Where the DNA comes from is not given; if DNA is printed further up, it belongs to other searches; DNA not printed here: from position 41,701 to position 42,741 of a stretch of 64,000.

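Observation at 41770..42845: LexA-boxed orphan terminase-small-subunit-like gene with a downstream phased repeat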

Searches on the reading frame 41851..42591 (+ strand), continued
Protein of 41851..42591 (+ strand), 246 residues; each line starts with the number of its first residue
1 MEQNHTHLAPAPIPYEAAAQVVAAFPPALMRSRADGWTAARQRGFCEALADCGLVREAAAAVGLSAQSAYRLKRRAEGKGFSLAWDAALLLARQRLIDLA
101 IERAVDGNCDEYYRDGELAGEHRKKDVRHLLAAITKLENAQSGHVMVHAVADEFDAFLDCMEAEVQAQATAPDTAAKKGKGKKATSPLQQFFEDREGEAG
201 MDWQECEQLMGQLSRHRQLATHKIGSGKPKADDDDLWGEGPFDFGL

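Call 51: find_encoding_contigs(protein=P0013, flank=3000, max_places=1)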
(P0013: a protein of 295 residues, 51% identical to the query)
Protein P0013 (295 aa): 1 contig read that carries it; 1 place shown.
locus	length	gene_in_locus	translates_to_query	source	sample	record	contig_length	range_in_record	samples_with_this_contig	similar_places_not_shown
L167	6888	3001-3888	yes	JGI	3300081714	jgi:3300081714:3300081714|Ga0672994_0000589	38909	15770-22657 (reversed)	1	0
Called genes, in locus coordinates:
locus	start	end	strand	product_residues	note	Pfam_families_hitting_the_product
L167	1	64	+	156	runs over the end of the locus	-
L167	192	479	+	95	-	-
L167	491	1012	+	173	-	-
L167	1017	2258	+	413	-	PF21016:RlmN_N, PF04055:Radical_SAM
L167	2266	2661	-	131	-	PF01850:PIN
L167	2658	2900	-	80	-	PF02604:PhdYeFM_antitox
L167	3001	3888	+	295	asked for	-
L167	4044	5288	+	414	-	PF25371:DUF7884, PF02353:CMAS, PF01135:PCMT (weak), PF13489:Methyltransf_23, PF08241:Methyltransf_11, PF08242:Methyltransf_12, PF13649:Methyltransf_25, PF13847:Methyltransf_31, +2 more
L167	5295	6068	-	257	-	PF13622:4HBT_3, PF20789:4HBT_3C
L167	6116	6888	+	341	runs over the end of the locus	PF12625:Arabinose_bd, PF12833:HTH_18 (weak)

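Call 52: find_encoding_contigs(protein=P0027, flank=3000, max_places=1)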
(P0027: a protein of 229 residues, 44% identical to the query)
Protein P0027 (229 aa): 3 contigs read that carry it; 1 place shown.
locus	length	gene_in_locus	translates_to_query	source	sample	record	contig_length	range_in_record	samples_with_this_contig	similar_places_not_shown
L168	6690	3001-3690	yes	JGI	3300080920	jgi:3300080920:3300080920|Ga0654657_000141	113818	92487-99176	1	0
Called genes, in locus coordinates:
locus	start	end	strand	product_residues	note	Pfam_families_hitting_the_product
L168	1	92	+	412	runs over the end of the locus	PF21016:RlmN_N, PF04055:Radical_SAM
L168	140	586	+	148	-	-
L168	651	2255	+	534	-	PF22848:ASD1_dom, PF06964:Alpha-L-AF_C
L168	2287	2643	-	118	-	PF01850:PIN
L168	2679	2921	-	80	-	PF02604:PhdYeFM_antitox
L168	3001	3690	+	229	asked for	-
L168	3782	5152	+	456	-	PF02353:CMAS, PF01209:Ubie_methyltran (weak), PF02353:CMAS, PF13489:Methyltransf_23, PF08241:Methyltransf_11, PF08242:Methyltransf_12, PF13649:Methyltransf_25, PF13847:Methyltransf_31, +1 more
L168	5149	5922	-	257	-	PF13622:4HBT_3, PF20789:4HBT_3C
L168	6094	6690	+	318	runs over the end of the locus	PF12625:Arabinose_bd, PF12833:HTH_18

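Call 55: search_protein_representatives(alignment_id=A1)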
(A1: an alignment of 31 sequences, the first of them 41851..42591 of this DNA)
Query: 31 sequences, 301 profile positions. Proteins with E-value up to 0.001 (for the whole library): 11869; up to 1e-10: 5048; up to 1e-30: 1047. The best 150 are listed.
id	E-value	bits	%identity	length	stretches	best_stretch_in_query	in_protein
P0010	6.8e-98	344.7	-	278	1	1-251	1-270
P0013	6.8e-97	341.4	-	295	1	1-289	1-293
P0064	1.5e-94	333.7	-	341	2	5-178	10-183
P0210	1.7e-89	317.2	-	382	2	8-171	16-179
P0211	7.4e-88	311.8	-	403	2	22-178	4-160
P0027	2.7e-87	309.9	-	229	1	1-213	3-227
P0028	1.1e-83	298.0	-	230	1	1-221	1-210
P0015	2.2e-83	297.1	-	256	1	1-253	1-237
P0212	1.1e-78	281.6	-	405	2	9-178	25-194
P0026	3.4e-75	270.2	-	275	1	1-261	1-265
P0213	5.9e-75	269.4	-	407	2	7-173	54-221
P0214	7.6e-73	262.5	-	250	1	13-203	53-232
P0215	1.3e-71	258.4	-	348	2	10-175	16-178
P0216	6.0e-71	256.2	-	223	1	18-201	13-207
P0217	1.3e-69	251.8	-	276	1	13-247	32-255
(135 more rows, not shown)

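Call 64: search_protein_families(library=pfam, proteins=[L127:226-2829:+, L055:224-2647:+, L009:77-3241:+, L071:356-1531:+], max_evalue=0.00001)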
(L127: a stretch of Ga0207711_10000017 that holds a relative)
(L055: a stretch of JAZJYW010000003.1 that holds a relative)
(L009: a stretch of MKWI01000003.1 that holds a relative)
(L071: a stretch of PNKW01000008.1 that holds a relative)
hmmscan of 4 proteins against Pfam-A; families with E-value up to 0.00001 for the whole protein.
L127:226-2829:+ (867 aa): 6 families
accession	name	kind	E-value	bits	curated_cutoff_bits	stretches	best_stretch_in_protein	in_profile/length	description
PF00580.27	UvrD-helicase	-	5.7e-88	295.6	23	1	70-335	1-271/271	UvrD/REP helicase N-terminal domain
PF13361.12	UvrD_C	-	8.2e-68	229.8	25.6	1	340-717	1-346/350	UvrD-like helicase C-terminal domain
PF13245.12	AAA_19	-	2.5e-22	79.9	25.1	1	74-318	1-132/134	AAA domain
PF13538.12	UvrD_C_2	-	2.3e-09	37.4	27.4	0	656-675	2-21/52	UvrD-like helicase C-terminal domain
PF01443.25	Viral_helicase1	-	1.4e-06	28.8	21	0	275-320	58-102/228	Viral superfamily 1 RNA helicase core domain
PF13604.12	AAA_30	-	1.6e-06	28.4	27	0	70-135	2-67/191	AAA domain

L055:224-2647:+ (807 aa): 6 families
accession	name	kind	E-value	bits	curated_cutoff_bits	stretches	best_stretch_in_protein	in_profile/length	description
PF00580.27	UvrD-helicase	-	3.1e-90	303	23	1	29-294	1-271/271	UvrD/REP helicase N-terminal domain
PF13361.12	UvrD_C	-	1.6e-70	238.7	25.6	2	299-454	1-156/350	UvrD-like helicase C-terminal domain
PF13245.12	AAA_19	-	2.8e-20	73.3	25.1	1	33-277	1-132/134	AAA domain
PF13538.12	UvrD_C_2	-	3.9e-10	39.9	27.4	0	585-604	2-21/52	UvrD-like helicase C-terminal domain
PF01443.25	Viral_helicase1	-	7e-07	29.7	21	0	579-646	171-227/228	Viral superfamily 1 RNA helicase core domain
PF13604.12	AAA_30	-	7.1e-07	29.6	27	0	29-94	2-67/191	AAA domain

L009:77-3241:+ (1054 aa): 7 families
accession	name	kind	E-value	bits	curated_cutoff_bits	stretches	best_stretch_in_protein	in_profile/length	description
PF17760.6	UvrA_inter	-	4.4e-40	136.4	23.3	1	213-319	1-107/109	UvrA interaction domain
PF17755.6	UvrA_DNA-bind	-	3.7e-37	127.4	23.2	1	392-503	1-110/110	UvrA DNA-binding domain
PF00005.33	ABC_tran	-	5.9e-20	72.7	25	0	915-965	90-137/137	ABC transporter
PF02463.25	SMC_N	-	3.8e-11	43.3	40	0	930-1008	133-211/220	RecF/RecN/SMC N terminal domain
PF13191.12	AAA_16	-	1.2e-07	32.8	32.6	0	106-163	23-86/167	AAA ATPase domain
PF13555.12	AAA_29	-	1.1e-06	28.7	27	0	733-757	17-40/61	P-loop containing region of AAA domain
PF20703.3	nSTAND1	-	1.3e-06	28.7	27.1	0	93-133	19-59/379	Novel STAND NTPase 1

L071:356-1531:+ (391 aa): 1 family
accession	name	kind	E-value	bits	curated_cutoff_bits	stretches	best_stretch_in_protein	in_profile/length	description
PF00145.23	DNA_methylase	-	3.3e-57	194.8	22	2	5-143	1-130/324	C-5 cytosine-specific DNA methylase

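Call 88: search_protein_families(library=padloc, proteins=[window:41851-42591:+], max_evalue=0.01)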
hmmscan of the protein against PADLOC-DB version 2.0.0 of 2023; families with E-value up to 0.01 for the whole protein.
window:41851-42591:+ (246 aa): 0 families
